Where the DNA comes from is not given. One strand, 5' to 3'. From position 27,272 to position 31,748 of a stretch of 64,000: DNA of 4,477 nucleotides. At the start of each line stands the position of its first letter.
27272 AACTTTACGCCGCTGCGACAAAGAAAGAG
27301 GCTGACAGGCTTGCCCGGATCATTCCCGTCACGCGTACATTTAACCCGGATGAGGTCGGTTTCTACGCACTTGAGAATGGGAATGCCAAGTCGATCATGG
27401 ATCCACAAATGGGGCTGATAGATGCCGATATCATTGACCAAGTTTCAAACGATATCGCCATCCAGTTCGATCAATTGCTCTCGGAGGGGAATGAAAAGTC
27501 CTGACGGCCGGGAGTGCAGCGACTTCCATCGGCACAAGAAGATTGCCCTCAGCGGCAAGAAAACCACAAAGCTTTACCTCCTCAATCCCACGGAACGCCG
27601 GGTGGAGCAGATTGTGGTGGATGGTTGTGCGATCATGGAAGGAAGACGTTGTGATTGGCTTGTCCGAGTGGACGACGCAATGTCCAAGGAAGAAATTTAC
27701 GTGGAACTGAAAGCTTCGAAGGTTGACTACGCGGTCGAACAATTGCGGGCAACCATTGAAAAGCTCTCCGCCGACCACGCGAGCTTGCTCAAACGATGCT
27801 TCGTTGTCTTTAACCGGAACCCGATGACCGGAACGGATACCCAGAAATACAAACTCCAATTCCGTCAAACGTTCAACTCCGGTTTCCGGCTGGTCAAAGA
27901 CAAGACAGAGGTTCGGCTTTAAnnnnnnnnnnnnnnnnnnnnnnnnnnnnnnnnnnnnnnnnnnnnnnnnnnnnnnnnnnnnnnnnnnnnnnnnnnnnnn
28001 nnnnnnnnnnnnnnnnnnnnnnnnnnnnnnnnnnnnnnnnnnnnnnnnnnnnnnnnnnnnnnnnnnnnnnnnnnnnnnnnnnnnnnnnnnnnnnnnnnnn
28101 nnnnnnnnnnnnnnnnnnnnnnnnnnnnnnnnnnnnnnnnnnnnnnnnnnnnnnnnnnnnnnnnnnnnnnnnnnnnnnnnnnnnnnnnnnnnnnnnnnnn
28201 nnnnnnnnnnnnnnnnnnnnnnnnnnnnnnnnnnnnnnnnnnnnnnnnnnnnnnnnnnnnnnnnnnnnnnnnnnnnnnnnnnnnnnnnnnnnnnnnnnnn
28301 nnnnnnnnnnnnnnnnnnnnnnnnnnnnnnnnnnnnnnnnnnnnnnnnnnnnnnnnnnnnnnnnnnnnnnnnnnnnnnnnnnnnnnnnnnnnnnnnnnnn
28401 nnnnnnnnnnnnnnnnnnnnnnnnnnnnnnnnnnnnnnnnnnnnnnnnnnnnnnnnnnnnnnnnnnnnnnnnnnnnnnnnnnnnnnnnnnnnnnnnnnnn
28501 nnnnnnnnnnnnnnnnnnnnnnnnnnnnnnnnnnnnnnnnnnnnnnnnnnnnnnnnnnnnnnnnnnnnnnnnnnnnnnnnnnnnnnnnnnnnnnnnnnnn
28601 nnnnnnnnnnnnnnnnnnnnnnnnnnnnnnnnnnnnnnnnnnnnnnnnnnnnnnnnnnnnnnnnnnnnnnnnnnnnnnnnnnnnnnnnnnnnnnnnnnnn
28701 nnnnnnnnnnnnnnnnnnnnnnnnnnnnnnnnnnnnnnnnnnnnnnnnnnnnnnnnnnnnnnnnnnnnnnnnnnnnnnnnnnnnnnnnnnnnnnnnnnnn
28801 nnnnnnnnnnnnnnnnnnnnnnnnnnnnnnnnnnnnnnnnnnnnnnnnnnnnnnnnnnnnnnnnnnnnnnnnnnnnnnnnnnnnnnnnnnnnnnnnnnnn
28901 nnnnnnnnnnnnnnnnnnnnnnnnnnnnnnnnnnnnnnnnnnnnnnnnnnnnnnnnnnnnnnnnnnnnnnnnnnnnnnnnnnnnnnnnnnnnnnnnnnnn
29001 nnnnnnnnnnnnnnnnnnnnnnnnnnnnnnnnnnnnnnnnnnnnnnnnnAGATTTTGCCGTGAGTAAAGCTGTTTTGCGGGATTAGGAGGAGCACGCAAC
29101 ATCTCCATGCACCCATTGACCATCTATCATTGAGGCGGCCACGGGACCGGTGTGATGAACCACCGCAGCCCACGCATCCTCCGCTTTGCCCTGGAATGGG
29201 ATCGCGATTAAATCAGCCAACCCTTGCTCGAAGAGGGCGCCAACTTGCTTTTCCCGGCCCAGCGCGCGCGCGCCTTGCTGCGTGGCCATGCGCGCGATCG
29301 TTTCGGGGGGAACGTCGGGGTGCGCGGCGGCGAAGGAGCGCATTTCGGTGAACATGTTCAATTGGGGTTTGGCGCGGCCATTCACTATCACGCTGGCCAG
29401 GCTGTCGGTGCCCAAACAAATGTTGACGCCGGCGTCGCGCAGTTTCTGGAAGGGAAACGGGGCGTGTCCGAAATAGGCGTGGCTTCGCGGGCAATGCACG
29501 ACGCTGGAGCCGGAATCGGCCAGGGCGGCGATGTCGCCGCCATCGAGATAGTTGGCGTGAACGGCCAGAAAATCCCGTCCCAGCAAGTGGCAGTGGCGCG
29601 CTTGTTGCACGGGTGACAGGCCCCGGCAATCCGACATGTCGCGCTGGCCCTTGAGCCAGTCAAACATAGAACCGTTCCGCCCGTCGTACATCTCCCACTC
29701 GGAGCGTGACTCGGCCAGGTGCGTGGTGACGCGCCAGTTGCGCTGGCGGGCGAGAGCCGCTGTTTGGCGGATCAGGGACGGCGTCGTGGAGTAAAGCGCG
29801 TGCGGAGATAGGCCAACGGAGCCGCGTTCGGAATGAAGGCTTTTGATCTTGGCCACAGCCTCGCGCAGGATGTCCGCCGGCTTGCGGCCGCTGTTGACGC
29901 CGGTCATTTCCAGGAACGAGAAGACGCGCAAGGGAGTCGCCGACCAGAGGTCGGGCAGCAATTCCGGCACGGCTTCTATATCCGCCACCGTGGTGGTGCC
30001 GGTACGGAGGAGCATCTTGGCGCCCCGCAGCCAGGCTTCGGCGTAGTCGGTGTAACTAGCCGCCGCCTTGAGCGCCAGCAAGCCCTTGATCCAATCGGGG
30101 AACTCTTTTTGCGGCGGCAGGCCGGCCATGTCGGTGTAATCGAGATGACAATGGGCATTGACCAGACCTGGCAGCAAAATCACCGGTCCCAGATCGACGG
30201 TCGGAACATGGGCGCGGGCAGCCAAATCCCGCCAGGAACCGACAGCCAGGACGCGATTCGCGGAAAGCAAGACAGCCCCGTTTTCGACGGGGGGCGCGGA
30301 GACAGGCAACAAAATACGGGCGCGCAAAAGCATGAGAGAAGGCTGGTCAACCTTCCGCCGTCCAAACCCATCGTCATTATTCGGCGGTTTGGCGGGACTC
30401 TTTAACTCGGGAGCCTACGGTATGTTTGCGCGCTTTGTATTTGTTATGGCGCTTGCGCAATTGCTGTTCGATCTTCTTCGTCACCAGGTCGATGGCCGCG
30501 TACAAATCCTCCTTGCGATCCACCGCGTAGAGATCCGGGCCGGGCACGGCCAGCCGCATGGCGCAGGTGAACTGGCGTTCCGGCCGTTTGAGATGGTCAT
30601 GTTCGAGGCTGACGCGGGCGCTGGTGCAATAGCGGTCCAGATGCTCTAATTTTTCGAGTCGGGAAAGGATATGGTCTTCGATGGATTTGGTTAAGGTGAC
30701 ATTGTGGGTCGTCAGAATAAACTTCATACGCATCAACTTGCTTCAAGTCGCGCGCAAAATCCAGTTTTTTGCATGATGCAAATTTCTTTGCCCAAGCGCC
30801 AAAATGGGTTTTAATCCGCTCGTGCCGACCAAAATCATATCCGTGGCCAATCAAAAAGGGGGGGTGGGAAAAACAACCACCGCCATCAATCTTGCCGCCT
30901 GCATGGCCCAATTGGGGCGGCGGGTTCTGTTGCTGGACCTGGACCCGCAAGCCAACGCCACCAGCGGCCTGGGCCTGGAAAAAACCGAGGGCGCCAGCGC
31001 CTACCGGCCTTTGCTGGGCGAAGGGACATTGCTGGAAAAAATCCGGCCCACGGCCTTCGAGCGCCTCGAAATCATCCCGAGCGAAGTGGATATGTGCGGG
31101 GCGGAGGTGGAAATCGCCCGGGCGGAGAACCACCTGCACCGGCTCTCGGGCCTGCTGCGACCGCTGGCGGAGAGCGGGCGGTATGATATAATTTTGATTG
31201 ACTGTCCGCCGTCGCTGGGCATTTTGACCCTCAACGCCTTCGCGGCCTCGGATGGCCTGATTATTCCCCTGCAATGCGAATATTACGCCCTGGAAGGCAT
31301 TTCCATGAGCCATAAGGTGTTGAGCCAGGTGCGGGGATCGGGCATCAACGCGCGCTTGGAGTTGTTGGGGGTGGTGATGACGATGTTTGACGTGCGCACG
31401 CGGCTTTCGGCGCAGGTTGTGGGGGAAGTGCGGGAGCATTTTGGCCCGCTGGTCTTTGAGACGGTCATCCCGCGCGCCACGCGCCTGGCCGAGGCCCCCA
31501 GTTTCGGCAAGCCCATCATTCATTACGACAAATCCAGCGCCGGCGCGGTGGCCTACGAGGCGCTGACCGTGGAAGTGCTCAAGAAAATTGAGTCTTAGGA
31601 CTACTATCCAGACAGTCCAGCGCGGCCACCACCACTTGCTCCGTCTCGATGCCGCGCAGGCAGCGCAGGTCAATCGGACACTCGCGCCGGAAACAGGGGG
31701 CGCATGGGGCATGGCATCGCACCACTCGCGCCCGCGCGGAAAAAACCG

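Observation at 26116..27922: AT-rich two-gene insertion next to a tyrosine recombinase: ABC/AAA_21-type ATPase plus overlapping PD-(D/E)xK-like mini-protein, a candidate uncharacterised defence module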

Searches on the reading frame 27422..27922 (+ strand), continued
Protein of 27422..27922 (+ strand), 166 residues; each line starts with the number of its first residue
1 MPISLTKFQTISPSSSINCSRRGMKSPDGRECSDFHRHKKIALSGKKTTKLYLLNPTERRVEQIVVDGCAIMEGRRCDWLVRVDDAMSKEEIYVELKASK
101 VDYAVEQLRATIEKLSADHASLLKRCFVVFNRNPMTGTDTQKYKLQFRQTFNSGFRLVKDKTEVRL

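Call 51: search_protein_families(library=padloc, alignment_id=A4, max_evalue=1e-10)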
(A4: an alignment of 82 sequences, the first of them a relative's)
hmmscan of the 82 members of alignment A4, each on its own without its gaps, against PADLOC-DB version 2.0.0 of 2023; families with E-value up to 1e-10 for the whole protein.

A. member 1, L009:3800-5488:- (562 aa): 0 families

B. families by the number of members that match (of 82 scanned): 42 families (the first 25 are shown)
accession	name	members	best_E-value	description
PDLC04135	mad3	3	8.5e-33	mads_3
PDLC04134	mad2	2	3.1e-19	mads_2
PDLC04140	mad8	2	7.5e-12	mads_8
PDLC02336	AbiLi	1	1.2e-60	AbiLi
PDLC04611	PDC-M38A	1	1.4e-57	-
PDLC02759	SspA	1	1e-53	SspA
PDLC02657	DndA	1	4.1e-52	DndA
PDLC04608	PDC-M38A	1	2.4e-45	-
PDLC04018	PD-Lambda-5_B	1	9e-41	-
PDLC02919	HEAT-ARM_XIII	1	9.8e-33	-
PDLC04607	PDC-M38A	1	2.7e-31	-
PDLC04610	PDC-M38A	1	2e-30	-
PDLC04609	PDC-M38A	1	2.1e-30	-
PDLC02337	AbiLii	1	8.4e-30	AbiLii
PDLC03358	MTase_II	1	3.8e-26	Type II methyltransferase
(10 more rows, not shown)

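Call 53: search_protein_families(library=pfam, alignment_id=A5, max_evalue=0.00001)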
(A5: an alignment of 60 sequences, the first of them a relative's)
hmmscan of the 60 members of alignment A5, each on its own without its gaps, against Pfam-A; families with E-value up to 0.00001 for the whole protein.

A. member 1, L054:3734-4135:+ (133 aa): 1 family
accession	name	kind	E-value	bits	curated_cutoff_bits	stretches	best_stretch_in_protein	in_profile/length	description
PF00072.30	Response_reg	-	6e-23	81.6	30.2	1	12-124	1-110/111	Response regulator receiver domain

B. families by the number of members that match (of 60 scanned): 137 families (the first 25 are shown)
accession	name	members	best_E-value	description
PF01642.28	MM_CoA_mutase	6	5.7e-240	Methylmalonyl-CoA mutase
PF13310.11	Virulence_RhuM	3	3.3e-104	Virulence protein RhuM family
PF02310.24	B12-binding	3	8e-22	B12 binding domain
PF17973.7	bMG10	3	8.2e-19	Bacterial Alpha-2-macroglobulin MG10 domain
PF00873.25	ACR_tran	2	4.6e-296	AcrB/AcrD/AcrF family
PF02321.23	OEP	2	4e-48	Outer membrane efflux protein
PF00072.30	Response_reg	2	7.6e-24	Response regulator receiver domain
PF01835.25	MG2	2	4.4e-18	MG2 domain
PF03176.21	MMPL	2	5.7e-18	MMPL family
PF13715.12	CarbopepD_reg_2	2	2.5e-15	CarboxypepD_reg-like domain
PF13620.12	CarboxypepD_reg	2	2.1e-14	Carboxypeptidase regulatory-like domain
PF00580.27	UvrD-helicase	2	9.7e-08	UvrD/REP helicase N-terminal domain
PF00207.28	A2M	2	8.1e-07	Alpha-2-macroglobulin family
PF06838.17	Met_gamma_lyase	1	4.9e-196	Methionine gamma-lyase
PF00400.38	WD40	1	5.4e-146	WD domain, G-beta repeat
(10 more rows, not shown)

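Call 54: search_protein_families(library=pfam, alignment_id=A4, max_evalue=0.00001)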
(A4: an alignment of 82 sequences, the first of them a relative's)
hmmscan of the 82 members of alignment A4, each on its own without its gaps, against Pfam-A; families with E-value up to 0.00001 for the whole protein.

A. member 1, L009:3800-5488:- (562 aa): 0 families

B. families by the number of members that match (of 82 scanned): 135 families (the first 25 are shown)
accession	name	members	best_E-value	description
PF02518.31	HATPase_c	3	2.8e-31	Histidine kinase-, DNA gyrase B-, and HSP90-like ATPase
PF00512.31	HisKA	3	4e-21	His Kinase A (phospho-acceptor) domain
PF13304.12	AAA_21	3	2.9e-15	AAA domain, putative AbiEii toxin, Type IV TA system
PF13489.12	Methyltransf_23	3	8.4e-14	Methyltransferase domain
PF01134.28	GIDA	2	5.1e-162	Glucose inhibited division protein A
PF00221.24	Lyase_aromatic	2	4e-146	Aromatic amino acid lyase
PF00950.22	ABC-3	2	5.1e-77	ABC 3 transport family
PF00884.28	Sulfatase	2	2.8e-64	Sulfatase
PF10847.13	DUF2656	2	2.4e-54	Protein of unknown function (DUF2656)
PF00072.30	Response_reg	2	2.1e-43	Response regulator receiver domain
PF00005.33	ABC_tran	2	3.9e-30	ABC transporter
PF13847.12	Methyltransf_31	2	5.5e-22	Methyltransferase domain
PF08241.18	Methyltransf_11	2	1.4e-21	Methyltransferase domain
PF13649.12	Methyltransf_25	2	3.4e-20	Methyltransferase domain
PF08242.18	Methyltransf_12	2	1.6e-16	Methyltransferase domain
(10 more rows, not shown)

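Call 65: fold_search(model_id=the predicted structure, library=viral)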
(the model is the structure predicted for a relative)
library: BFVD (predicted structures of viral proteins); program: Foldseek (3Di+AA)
matches with E <= 10: 705; with E <= 0.001: 0
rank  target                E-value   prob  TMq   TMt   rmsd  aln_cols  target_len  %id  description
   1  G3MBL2                1.5e-02  0.69  0.34  0.21  10.9       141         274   11  Gp146 [Bacillus phage G]
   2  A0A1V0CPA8            1.6e-02  0.89  0.32  0.29   4.4        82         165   13  (no name in the UniProt tables at hand)
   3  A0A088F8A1            2.9e-02  0.77  0.36  0.35  10.2       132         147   14  (no name in the UniProt tables at hand)
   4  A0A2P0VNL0            3.3e-02  0.25  0.27  0.05  10.8       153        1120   10  ubiquitinyl hydrolase 1 [Tetraselmis virus 1]
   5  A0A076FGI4            4.0e-02  0.91  0.39  0.31   5.4        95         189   14  Putative RNA polymerase subunit RPB5 [Aureococcus anophagefferens virus]
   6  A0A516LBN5            4.2e-02  0.38  0.33  0.24   9.0       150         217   12  (no name in the UniProt tables at hand)
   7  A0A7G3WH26            6.2e-02  0.75  0.35  0.32   4.9        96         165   11  Putative endodeoxyribonuclease I [Arthronema virus TR020]
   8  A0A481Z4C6            6.6e-02  0.63  0.36  0.22   5.9       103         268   13  DNA-directed RNA polymerase subunit 5 [Pithovirus LCPAC101]
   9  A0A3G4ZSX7            7.0e-02  0.89  0.40  0.09   3.8        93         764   12  Superfamily II DNA or RNA helicase [Terrestrivirus sp.]
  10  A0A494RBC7            7.0e-02  0.57  0.32  0.32   7.8       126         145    9  (no name in the UniProt tables at hand)
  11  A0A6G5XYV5            7.0e-02  0.57  0.30  0.13  11.8        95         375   18  (no name in the UniProt tables at hand)
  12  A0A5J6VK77            8.0e-02  0.21  0.27  0.26   7.9       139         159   13  Uncharacterized protein [Megaviridae environmental sample]
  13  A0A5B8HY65            8.5e-02  0.60  0.32  0.16  11.0       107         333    7  Uncharacterized protein [Mimiviridae sp. ChoanoV1]
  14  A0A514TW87            8.5e-02  0.38  0.35  0.27   8.4       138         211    7  Uncharacterized protein [Aeromonas phage D6]
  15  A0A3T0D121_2          9.0e-02  0.13  0.19  0.04   9.9       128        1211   12  (no name in the UniProt tables at hand)
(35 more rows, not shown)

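Call 70: search_dna_similar(query=window:27491-27922:+, collection=plasmids, mode=protein, max_evalue=0.001, max_rows=25)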
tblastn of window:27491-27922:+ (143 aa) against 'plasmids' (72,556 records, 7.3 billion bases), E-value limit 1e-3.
Records with a match: 1; places in all: 1; records where one place covers at least 80% of the query: 0.
Best place of each record, by identity: <60% 1.
By first word of the organism name: Muribaculaceae 1.
By predicted mobility (MOB-suite, as given by PLSDB): mobilizable 1.
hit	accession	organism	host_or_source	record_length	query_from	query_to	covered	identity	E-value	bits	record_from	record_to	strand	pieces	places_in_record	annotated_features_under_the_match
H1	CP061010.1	Muribaculaceae bacterium MF13079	Mus_musculus,pure culture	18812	20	125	74%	27.7%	8e-4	45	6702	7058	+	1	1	record has no annotation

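Call 71: search_dna_similar(query=window:27491-27922:+, collection=phages, mode=protein, max_evalue=0.001, max_rows=15)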
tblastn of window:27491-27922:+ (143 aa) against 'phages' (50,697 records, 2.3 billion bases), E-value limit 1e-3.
Records with a match: 1; places in all: 1; records where one place covers at least 80% of the query: 1.
Best place of each record, by identity: <60% 1.
By first word of the organism name: Bacteriophage 1.
By host as written in the record: - 1.
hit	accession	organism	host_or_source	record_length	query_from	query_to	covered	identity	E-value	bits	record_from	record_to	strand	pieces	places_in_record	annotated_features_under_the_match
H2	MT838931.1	Bacteriophage sp.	human fecal samples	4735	17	143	89%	33.1%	1e-14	75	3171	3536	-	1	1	record has no annotation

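Call 72: find_related_loci(query=A1, collection=viral_contigs, flank=8000)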
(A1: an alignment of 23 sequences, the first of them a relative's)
Query A1 (143 aa) in viral_contigs; peptide patterns used: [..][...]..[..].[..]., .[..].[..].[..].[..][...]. (x = any residue, [..] = any of these).
55 stretches matched a pattern, but none encodes a relative of the query by tblastn (E <= 1e-3).

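Call 73: get_annotated_region(hit=H2, flank=5000)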
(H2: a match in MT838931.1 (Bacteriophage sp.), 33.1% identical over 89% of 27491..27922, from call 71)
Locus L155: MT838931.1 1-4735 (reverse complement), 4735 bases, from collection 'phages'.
description: UNVERIFIED: Bacteriophage sp. clone scaffold_9164 genomic sequence.
organism: Bacteriophage sp. (NCBI taxid 38018)
taxonomy: Viruses
host: -; source: human fecal samples; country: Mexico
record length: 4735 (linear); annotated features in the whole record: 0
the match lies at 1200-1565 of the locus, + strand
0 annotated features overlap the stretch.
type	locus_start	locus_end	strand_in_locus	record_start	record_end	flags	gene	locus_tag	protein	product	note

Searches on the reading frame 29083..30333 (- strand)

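Call 83: search_protein_families(library=pfam, proteins=[window:29083-30333:-], max_evalue=0.0001)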
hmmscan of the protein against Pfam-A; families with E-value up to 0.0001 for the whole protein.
window:29083-30333:- (416 aa): 2 families
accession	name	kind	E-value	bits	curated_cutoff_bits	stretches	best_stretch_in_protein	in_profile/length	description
PF01979.26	Amidohydro_1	-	2.1e-37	129.6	25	1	52-408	1-345/345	Amidohydrolase family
PF07969.17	Amidohydro_3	-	2.3e-11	44.3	29.7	1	185-408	263-471/472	Amidohydrolase family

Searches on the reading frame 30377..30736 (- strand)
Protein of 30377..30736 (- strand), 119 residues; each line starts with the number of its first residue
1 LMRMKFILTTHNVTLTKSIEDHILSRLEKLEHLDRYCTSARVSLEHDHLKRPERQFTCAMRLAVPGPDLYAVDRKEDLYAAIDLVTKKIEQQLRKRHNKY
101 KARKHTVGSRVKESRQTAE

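Call 83: search_protein_families(library=pfam, proteins=[window:30377-30736:-], max_evalue=0.0001)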
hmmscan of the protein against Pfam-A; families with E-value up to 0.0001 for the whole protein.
window:30377-30736:- (119 aa): 1 family
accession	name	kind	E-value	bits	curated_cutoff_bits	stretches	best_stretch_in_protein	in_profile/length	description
PF02482.25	Ribosomal_S30AE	-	7e-20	72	23.7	1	8-100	3-87/88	Sigma 54 modulation protein / S30EA ribosomal protein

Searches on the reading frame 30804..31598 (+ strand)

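Call 83: search_protein_families(library=pfam, proteins=[window:30804-31598:+], max_evalue=0.0001)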
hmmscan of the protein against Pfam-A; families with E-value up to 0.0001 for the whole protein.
window:30804-31598:+ (264 aa): 7 families
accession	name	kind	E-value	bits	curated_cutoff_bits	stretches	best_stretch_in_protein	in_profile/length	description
PF13614.12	AAA_31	-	4.7e-55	186.7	27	1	9-186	1-176/177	AAA domain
PF01656.29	CbiA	-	1.2e-26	93.6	25.4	1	12-238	1-125/125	CobQ/CobB/MinD/ParA nucleotide binding domain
PF09140.17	MipZ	-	2.7e-11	43.7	20.7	1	11-49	2-40/262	ATPase MipZ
PF10609.15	ParA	-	3e-11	43.7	27.1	1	10-173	4-160/246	NUBPL iron-transfer P-loop NTPase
PF06564.18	CBP_BcsQ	-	8.4e-09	35.7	21.3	1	10-255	2-230/234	Cellulose biosynthesis protein BcsQ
PF00142.24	Fer4_NifH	-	6.8e-08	32.8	25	1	17-54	7-44/271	4Fe-4S iron sulfur cluster binding proteins, NifH/frxC family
PF02374.21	ArsA_ATPase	-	5.2e-07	29.6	24.3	1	17-51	8-42/305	Anion-transporting ATPase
